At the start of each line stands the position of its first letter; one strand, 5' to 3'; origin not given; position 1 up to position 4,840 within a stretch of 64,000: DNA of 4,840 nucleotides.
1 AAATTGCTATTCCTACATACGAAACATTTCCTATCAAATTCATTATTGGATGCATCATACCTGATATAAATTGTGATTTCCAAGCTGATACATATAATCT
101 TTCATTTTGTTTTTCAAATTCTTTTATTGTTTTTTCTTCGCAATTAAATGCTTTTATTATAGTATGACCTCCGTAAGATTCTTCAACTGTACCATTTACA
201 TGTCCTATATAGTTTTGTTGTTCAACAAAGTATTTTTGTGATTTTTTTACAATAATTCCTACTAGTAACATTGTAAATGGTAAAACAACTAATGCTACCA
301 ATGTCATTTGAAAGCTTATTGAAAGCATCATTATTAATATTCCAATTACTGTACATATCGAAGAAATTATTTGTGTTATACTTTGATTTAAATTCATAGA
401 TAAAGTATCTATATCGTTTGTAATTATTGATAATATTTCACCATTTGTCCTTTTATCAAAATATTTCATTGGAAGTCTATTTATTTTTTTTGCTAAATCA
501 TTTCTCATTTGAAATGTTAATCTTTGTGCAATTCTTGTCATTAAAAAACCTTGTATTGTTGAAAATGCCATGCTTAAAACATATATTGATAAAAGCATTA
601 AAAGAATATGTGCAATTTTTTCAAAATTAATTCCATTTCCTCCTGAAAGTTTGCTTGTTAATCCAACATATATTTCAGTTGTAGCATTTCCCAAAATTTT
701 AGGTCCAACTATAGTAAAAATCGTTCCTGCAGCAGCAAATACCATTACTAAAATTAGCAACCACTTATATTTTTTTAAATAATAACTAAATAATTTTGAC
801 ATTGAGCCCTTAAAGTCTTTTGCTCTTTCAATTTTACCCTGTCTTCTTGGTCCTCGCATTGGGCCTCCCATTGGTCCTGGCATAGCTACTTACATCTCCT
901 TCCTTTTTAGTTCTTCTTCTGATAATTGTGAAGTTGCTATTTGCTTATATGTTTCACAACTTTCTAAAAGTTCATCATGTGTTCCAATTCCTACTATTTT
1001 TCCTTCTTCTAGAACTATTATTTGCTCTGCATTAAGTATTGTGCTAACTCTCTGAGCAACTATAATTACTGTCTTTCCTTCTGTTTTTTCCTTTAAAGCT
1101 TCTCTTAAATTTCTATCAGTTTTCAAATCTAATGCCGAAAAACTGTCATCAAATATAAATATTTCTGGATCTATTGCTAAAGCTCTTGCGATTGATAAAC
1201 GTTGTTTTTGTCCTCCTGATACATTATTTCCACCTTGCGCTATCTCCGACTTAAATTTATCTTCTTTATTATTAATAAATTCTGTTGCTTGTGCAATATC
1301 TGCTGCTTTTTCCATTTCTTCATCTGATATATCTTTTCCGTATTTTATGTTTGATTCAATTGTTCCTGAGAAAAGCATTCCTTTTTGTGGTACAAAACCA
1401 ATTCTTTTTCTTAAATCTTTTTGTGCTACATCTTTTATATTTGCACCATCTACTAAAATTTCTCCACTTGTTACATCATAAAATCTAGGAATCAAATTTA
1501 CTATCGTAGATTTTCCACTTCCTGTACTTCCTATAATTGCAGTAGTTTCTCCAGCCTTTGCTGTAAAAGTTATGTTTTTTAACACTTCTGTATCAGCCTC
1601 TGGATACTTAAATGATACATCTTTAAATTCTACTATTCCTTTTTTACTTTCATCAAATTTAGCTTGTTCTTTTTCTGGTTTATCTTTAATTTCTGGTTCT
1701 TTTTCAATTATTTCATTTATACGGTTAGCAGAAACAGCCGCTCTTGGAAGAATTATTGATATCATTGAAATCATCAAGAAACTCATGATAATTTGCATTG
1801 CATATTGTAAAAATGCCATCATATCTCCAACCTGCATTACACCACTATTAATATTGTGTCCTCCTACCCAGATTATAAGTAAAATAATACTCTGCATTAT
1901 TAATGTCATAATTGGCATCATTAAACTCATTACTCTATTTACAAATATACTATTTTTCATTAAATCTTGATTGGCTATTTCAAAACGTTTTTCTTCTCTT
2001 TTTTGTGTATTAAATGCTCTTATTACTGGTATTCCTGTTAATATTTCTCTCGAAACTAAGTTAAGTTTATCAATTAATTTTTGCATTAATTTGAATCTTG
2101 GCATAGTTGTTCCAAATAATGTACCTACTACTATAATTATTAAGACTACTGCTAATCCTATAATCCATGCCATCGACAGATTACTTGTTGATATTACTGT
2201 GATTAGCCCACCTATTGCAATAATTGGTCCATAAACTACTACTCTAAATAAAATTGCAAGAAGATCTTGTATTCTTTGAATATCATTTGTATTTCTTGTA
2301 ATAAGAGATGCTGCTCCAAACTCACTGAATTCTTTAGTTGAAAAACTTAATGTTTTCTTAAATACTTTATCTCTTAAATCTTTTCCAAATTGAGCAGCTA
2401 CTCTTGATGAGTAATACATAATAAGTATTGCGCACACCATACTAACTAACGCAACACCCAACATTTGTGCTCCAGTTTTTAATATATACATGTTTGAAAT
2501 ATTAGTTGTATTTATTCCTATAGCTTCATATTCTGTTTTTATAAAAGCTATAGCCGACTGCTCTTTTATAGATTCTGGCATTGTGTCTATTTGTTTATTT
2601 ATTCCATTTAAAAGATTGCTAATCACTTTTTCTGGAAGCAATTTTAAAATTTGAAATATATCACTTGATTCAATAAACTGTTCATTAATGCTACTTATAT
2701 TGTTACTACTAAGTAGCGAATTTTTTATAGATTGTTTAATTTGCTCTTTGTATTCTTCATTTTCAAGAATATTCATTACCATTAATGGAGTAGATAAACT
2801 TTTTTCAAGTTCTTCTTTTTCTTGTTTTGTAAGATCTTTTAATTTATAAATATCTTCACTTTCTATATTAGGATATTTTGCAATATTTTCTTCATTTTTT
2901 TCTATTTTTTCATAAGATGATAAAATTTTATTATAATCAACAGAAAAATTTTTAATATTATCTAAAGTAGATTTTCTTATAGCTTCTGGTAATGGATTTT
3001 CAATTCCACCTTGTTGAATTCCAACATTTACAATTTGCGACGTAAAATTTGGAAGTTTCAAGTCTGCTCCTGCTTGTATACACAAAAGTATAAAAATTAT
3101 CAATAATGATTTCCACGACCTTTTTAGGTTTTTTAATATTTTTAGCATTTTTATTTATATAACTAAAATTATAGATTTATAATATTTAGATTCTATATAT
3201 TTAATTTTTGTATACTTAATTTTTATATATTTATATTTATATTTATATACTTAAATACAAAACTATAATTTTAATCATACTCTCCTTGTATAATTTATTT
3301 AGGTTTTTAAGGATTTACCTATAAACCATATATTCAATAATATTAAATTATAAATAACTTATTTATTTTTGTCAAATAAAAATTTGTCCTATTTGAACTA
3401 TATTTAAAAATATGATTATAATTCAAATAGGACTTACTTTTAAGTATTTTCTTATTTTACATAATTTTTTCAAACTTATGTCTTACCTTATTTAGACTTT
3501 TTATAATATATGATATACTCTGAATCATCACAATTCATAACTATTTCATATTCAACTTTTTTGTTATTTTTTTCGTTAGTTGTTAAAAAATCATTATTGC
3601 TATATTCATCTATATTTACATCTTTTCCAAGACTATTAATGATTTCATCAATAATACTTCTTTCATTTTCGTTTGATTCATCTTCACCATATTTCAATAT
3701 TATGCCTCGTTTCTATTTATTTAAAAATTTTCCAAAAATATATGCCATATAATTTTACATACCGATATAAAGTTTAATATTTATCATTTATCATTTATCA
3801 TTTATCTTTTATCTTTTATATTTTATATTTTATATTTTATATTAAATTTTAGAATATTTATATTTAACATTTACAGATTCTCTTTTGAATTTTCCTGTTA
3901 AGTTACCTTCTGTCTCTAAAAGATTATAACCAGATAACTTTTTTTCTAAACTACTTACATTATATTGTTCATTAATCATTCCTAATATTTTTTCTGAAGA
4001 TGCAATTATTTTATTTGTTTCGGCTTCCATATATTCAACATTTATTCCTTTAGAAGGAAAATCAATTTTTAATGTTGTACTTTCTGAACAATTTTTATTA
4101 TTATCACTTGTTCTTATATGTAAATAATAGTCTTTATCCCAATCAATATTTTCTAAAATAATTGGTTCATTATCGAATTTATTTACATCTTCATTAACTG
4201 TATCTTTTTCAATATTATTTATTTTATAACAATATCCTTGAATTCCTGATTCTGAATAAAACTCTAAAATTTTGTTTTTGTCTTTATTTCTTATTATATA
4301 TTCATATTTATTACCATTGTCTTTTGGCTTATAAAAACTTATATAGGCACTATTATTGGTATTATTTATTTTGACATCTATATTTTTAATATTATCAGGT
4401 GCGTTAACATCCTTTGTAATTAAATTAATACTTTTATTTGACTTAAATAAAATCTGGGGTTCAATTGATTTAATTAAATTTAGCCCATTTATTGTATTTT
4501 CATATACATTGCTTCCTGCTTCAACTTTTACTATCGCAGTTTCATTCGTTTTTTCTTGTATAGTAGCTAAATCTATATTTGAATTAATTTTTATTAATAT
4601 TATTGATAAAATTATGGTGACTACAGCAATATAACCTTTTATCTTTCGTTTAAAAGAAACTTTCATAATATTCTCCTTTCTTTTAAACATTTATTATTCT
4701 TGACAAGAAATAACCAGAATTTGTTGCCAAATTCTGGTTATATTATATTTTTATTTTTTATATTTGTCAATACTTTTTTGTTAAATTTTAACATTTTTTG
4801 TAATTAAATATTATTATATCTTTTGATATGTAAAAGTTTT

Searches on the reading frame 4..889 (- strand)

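Call 75: search_protein_families(library=pfam, max_evalue=1e-8, proteins=[window:4-889:-])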
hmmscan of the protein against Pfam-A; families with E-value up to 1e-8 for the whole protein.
window:4-889:- (295 aa): 1 family
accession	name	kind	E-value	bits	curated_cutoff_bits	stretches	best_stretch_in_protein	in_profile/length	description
PF00664.28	ABC_membrane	-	3.2e-49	168.5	28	1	45-294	1-242/274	ABC transporter transmembrane region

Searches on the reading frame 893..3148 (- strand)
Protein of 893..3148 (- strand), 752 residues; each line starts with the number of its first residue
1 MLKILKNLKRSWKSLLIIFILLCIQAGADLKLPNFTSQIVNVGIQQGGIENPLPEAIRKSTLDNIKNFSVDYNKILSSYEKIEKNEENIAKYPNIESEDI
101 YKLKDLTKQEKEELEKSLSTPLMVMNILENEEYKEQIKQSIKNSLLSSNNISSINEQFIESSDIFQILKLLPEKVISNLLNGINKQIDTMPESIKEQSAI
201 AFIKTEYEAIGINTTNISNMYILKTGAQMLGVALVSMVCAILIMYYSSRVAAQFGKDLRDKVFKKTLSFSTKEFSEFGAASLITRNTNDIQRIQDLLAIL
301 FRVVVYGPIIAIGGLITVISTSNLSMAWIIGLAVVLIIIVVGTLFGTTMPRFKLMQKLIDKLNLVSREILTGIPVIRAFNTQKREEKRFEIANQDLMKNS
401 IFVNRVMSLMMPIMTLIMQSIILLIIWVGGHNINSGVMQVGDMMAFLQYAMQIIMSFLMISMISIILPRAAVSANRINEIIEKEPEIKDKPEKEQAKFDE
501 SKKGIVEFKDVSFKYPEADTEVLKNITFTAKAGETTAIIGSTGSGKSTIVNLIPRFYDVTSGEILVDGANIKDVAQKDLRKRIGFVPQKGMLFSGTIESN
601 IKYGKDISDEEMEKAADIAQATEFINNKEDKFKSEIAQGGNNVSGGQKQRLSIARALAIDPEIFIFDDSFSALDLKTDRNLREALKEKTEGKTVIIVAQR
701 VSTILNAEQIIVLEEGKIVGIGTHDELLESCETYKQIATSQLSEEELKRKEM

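Call 75: search_protein_families(library=pfam, max_evalue=1e-8, proteins=[window:893-3148:-])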
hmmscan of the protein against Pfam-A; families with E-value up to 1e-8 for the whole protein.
window:893-3148:- (752 aa): 2 families
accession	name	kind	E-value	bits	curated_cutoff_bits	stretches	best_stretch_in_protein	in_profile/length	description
PF00664.28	ABC_membrane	-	3.5e-35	122.4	28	1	227-457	45-274/274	ABC transporter transmembrane region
PF00005.33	ABC_tran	-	1.3e-30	107.2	25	1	523-670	1-136/137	ABC transporter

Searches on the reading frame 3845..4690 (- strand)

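Call 75: search_protein_families(library=pfam, max_evalue=1e-8, proteins=[window:3845-4690:-])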
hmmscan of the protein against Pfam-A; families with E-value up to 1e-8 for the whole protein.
window:3845-4690:- (282 aa): 1 family
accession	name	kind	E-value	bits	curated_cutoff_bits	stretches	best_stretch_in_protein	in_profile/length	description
PF06458.18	MucBP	-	7.2e-09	36.7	23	0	216-279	2-62/63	MucBP domain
